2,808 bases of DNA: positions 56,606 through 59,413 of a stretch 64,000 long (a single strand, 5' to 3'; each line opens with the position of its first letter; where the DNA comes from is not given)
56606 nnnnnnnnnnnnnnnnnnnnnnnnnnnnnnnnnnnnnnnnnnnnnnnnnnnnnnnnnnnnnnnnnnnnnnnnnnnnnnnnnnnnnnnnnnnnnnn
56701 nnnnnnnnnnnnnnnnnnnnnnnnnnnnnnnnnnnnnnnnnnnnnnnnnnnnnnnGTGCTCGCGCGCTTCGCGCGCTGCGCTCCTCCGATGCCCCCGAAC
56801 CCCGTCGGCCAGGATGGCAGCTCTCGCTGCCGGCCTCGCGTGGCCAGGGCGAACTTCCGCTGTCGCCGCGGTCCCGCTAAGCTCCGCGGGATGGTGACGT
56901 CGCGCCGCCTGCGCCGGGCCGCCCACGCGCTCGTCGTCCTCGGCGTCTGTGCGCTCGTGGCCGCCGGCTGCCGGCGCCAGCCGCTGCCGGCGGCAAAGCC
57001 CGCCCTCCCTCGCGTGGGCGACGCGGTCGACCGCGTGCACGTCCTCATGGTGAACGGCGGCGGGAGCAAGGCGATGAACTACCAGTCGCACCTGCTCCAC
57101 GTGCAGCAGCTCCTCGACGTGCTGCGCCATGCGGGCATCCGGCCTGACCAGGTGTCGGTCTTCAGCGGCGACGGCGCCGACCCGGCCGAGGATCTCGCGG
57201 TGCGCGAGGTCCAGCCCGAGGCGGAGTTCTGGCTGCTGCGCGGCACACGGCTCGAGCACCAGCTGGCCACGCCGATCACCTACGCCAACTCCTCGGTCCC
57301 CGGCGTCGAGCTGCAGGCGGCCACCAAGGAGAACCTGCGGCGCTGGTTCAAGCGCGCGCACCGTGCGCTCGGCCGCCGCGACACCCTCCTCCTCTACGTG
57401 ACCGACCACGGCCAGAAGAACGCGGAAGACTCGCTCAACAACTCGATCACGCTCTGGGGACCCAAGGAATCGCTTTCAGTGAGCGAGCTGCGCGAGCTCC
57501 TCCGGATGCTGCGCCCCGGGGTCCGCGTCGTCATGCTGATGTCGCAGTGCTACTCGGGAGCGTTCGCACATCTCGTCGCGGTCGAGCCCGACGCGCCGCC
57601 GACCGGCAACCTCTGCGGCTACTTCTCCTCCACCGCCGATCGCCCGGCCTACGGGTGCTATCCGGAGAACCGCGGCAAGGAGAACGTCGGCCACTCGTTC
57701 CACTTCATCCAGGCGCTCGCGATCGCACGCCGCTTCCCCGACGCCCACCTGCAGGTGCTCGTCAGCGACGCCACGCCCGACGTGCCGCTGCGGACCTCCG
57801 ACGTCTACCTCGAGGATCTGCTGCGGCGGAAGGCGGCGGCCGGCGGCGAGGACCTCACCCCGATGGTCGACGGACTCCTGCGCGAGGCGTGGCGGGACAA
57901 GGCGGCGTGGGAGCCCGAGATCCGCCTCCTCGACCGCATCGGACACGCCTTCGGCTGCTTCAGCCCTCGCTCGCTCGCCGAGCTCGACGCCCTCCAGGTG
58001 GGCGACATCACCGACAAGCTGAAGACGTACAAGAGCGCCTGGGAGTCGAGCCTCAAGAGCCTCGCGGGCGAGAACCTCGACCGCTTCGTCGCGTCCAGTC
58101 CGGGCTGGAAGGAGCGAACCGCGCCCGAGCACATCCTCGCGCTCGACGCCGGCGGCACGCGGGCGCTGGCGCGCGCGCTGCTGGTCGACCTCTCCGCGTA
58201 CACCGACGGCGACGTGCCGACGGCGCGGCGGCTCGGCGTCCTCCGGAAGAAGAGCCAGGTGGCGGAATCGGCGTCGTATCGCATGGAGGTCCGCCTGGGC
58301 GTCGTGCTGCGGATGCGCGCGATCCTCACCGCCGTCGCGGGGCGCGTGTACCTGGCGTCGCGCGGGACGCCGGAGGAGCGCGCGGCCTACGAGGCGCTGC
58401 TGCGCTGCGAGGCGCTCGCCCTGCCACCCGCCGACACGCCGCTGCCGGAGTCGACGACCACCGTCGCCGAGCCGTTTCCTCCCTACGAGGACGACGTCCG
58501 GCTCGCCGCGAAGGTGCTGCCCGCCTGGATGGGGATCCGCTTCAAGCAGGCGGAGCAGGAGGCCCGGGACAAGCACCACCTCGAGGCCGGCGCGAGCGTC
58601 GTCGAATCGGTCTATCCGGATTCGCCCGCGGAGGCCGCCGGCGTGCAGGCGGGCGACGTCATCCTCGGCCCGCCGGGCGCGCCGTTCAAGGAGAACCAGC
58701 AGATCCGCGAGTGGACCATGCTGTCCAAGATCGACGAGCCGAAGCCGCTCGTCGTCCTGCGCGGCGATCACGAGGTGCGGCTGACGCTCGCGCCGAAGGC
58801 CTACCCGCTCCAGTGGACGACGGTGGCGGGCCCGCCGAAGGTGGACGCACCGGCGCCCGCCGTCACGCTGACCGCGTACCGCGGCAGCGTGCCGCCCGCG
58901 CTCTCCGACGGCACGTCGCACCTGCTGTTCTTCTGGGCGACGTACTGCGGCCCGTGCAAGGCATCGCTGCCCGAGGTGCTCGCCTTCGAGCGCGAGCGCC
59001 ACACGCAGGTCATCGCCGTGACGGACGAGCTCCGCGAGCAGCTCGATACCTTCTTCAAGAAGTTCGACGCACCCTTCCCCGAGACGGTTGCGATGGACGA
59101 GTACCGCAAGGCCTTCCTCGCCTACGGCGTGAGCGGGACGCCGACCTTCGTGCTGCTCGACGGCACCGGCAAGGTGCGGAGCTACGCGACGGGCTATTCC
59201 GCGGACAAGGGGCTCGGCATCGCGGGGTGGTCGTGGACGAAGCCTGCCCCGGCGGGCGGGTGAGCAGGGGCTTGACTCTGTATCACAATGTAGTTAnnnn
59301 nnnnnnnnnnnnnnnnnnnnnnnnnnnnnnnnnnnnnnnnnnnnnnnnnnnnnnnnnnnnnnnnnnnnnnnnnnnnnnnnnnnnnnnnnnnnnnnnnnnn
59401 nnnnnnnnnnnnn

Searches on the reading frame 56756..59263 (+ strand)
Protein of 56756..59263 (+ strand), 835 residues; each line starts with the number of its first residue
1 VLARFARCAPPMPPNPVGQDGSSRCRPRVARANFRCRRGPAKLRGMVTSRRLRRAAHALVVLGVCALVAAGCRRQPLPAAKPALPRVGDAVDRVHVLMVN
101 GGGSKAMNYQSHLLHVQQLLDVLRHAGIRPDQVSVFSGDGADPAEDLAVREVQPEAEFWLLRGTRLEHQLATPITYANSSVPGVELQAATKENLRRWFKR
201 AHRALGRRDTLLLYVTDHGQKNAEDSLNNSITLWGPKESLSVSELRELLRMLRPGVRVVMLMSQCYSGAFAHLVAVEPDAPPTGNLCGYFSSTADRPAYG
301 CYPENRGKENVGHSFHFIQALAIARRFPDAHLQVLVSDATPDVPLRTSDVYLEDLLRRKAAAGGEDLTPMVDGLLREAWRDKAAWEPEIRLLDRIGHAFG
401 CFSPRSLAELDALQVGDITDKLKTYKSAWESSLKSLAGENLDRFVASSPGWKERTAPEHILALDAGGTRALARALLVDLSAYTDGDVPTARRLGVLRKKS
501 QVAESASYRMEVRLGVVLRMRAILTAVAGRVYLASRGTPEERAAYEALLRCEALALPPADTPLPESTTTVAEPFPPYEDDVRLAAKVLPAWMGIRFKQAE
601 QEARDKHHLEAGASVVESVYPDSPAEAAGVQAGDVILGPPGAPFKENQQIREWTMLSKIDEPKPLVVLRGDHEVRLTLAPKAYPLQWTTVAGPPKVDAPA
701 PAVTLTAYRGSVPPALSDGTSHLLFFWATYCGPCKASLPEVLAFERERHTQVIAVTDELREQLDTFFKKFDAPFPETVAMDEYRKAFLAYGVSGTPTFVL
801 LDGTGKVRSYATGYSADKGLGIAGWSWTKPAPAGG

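Call 5: search_protein_families(library=pfam, proteins=[window:56756-59263:+], max_evalue=1)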
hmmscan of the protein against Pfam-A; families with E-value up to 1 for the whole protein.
window:56756-59263:+ (835 aa): 9 families
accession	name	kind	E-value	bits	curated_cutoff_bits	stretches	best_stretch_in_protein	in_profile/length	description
PF08534.16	Redoxin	-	8.6e-10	39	26.6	1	696-815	2-136/148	Redoxin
PF13905.12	Thioredoxin_8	-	5.8e-08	33.4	27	1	722-807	4-94/94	Thioredoxin-like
PF01650.23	Peptidase_C13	-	1.4e-07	31.8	22.8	1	102-313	8-203/258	Peptidase C13 family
PF17820.7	PDZ_6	-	1.5e-07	31.5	27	1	615-637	1-23/54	PDZ domain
PF13098.12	Thioredoxin_2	-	5.7e-07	30.3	27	1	717-815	3-95/104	Thioredoxin-like domain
PF13180.12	PDZ_2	-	5.7e-07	30.2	27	1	592-677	3-77/80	PDZ domain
PF00578.27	AhpC-TSA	-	1.2e-06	28.9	26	1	717-808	23-122/124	AhpC/TSA family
PF00085.26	Thioredoxin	-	8.1e-06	26.2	23.5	1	720-809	19-87/103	Thioredoxin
PF00595.29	PDZ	-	0.0018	19.1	23.2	1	590-638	10-51/81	PDZ domain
